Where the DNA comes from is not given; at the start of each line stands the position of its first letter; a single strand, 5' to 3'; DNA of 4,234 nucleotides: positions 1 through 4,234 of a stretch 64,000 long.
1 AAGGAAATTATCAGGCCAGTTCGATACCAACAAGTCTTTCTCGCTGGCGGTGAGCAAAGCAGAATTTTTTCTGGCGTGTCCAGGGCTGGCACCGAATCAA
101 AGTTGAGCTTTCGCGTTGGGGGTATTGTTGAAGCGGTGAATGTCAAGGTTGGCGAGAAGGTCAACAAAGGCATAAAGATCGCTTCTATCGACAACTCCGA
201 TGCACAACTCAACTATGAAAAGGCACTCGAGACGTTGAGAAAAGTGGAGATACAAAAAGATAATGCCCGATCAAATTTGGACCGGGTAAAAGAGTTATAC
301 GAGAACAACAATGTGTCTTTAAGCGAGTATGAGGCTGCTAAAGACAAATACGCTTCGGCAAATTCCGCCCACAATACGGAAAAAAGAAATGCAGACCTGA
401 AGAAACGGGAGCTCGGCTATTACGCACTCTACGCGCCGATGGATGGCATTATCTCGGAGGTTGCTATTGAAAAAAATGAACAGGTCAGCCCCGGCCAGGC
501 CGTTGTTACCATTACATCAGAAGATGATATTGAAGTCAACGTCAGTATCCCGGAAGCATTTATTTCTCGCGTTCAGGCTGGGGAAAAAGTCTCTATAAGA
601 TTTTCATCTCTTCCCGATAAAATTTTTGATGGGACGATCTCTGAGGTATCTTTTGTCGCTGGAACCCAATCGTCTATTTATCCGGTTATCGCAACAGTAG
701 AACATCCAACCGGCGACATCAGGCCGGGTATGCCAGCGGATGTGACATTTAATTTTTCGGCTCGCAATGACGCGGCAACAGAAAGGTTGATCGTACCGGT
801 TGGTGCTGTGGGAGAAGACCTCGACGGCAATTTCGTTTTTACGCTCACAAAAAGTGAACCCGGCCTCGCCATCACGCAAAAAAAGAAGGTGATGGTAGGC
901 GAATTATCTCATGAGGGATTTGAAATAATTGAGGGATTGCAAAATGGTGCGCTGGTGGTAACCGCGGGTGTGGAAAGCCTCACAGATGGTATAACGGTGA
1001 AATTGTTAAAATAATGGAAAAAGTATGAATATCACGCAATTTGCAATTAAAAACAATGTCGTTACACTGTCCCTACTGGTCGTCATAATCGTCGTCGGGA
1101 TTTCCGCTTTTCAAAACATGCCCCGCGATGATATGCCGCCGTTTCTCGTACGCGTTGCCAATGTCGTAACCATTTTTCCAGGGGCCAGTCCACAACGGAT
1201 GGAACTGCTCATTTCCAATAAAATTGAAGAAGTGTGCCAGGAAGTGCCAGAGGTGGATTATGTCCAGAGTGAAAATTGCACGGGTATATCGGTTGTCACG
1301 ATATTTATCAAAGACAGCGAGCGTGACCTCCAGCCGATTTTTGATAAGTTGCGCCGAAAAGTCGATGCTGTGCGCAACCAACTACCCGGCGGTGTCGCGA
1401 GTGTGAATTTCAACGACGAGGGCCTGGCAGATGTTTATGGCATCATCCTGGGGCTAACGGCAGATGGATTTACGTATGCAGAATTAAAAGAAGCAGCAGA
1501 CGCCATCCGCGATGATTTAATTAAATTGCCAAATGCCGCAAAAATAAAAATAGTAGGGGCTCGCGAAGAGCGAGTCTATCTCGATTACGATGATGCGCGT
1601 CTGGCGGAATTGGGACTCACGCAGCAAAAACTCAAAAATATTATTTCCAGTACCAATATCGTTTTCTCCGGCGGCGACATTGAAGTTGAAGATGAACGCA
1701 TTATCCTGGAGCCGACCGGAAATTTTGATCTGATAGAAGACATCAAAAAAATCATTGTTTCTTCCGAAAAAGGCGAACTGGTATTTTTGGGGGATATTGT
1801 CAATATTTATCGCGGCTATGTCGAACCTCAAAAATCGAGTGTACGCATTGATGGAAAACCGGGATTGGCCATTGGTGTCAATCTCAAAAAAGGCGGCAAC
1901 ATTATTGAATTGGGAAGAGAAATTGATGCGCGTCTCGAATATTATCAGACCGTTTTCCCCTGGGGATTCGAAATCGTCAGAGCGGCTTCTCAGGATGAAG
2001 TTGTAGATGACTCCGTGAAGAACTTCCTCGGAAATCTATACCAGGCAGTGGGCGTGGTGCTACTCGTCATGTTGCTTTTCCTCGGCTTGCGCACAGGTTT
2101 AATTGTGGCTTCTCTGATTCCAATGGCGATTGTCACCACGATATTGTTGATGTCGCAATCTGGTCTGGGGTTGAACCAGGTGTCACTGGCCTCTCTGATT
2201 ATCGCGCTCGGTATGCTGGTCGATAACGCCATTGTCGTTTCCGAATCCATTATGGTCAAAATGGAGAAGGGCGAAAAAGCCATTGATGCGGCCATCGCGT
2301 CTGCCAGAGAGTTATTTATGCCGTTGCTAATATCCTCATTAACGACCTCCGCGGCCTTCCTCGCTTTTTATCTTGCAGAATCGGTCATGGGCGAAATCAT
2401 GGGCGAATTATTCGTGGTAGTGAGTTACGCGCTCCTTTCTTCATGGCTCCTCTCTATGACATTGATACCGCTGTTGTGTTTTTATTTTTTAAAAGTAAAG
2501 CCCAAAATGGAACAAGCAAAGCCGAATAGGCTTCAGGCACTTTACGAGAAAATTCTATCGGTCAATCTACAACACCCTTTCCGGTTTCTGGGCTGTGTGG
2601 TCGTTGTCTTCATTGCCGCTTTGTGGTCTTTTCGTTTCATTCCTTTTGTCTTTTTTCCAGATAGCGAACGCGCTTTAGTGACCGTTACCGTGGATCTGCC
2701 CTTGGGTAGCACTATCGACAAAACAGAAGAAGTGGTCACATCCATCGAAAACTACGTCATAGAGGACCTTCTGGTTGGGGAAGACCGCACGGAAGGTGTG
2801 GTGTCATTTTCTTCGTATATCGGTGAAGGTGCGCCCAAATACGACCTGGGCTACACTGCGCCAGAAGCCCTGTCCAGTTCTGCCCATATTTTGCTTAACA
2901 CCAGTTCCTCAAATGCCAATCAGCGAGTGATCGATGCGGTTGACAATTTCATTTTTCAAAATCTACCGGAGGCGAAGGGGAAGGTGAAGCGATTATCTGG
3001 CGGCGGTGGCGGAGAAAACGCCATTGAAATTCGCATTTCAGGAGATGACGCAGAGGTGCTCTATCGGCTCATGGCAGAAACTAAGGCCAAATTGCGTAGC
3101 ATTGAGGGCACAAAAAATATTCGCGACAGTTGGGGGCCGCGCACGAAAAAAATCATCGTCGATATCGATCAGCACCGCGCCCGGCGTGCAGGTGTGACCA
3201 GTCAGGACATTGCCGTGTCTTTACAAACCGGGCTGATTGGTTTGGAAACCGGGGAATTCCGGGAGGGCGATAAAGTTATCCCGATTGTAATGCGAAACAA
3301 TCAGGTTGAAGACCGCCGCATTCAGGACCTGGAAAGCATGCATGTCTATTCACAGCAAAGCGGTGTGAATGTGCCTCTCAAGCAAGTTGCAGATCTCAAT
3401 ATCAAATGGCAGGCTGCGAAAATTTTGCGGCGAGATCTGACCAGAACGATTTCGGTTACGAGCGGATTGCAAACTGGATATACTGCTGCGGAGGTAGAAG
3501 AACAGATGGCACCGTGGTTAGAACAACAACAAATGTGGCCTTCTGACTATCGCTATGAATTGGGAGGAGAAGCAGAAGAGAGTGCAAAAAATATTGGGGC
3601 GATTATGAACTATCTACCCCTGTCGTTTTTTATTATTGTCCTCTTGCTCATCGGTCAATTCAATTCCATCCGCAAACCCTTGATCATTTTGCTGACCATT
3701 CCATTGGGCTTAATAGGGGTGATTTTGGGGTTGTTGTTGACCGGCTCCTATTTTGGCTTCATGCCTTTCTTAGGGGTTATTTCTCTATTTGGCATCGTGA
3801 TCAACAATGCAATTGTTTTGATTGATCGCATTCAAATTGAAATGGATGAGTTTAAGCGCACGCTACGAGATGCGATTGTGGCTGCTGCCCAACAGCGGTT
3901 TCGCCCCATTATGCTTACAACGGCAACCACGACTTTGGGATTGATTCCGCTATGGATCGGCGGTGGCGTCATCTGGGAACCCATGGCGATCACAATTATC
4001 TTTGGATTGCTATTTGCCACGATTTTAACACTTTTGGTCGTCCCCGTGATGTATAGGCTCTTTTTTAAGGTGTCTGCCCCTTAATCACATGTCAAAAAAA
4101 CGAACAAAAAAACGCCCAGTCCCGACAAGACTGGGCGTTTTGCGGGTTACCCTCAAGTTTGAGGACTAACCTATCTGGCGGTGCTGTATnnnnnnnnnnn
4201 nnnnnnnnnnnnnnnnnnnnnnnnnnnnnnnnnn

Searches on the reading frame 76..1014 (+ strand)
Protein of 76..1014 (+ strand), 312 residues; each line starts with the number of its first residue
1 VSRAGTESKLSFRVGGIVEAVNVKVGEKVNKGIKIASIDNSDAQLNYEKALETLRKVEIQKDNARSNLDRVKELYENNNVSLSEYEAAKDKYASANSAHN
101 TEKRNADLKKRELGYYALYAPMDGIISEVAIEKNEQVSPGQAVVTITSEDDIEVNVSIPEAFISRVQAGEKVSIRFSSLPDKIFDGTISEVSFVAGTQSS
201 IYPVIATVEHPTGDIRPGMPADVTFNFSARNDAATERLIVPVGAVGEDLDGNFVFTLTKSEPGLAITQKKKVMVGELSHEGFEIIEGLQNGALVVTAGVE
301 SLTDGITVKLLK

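Call 67: search_protein_families(library=pfam, max_evalue=0.001, proteins=[window:76-1014:+])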
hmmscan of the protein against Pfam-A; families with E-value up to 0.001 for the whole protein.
window:76-1014:+ (312 aa): 4 families
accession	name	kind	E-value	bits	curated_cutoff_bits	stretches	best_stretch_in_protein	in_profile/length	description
PF16576.10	HlyD_D23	-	5.5e-23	81.8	30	1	8-220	20-213/214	Barrel-sandwich domain of CusB or HlyD membrane-fusion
PF13437.12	HlyD_3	-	1.7e-19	70.9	22.2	1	118-218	2-106/106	HlyD family secretion protein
PF13533.13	Biotin_lipoyl_2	-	8.7e-10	38.6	29.8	1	9-39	2-32/32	Biotin-lipoyl like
PF00364.28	Biotin_lipoyl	-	3.9e-05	23.8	22.1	0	119-146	46-73/73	Biotin-requiring enzyme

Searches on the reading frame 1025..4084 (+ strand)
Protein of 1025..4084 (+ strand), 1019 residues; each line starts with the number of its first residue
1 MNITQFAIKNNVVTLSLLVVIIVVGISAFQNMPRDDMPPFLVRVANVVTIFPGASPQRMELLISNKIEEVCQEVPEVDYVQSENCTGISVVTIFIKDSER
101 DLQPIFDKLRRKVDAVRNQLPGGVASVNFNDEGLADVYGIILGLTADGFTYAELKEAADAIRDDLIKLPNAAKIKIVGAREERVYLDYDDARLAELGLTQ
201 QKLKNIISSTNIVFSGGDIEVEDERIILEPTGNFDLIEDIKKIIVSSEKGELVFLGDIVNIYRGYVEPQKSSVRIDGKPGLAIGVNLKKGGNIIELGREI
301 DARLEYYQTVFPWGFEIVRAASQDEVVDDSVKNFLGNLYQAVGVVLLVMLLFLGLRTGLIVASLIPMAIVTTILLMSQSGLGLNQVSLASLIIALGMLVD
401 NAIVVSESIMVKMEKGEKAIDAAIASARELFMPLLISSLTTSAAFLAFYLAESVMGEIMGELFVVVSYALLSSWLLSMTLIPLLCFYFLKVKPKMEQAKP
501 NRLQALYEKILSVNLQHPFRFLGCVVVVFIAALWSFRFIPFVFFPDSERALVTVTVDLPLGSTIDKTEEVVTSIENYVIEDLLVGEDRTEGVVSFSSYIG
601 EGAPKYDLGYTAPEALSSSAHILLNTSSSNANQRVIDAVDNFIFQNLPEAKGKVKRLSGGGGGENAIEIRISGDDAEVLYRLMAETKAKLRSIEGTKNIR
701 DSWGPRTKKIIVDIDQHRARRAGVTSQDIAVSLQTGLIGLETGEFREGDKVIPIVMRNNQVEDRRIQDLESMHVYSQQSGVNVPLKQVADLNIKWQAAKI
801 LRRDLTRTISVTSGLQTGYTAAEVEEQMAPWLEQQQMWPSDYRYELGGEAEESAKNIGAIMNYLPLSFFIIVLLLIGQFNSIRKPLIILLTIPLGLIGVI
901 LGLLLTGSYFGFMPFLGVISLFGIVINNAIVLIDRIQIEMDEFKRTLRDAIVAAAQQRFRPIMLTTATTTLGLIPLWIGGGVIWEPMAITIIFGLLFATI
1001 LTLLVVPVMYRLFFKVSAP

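Call 14: find_encoding_contigs(protein=window:1025-4084:+, flank=10000, max_places=3)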
Protein window:1025-4084:+ (1019 aa): no gene with exactly this product is on record in the collection.
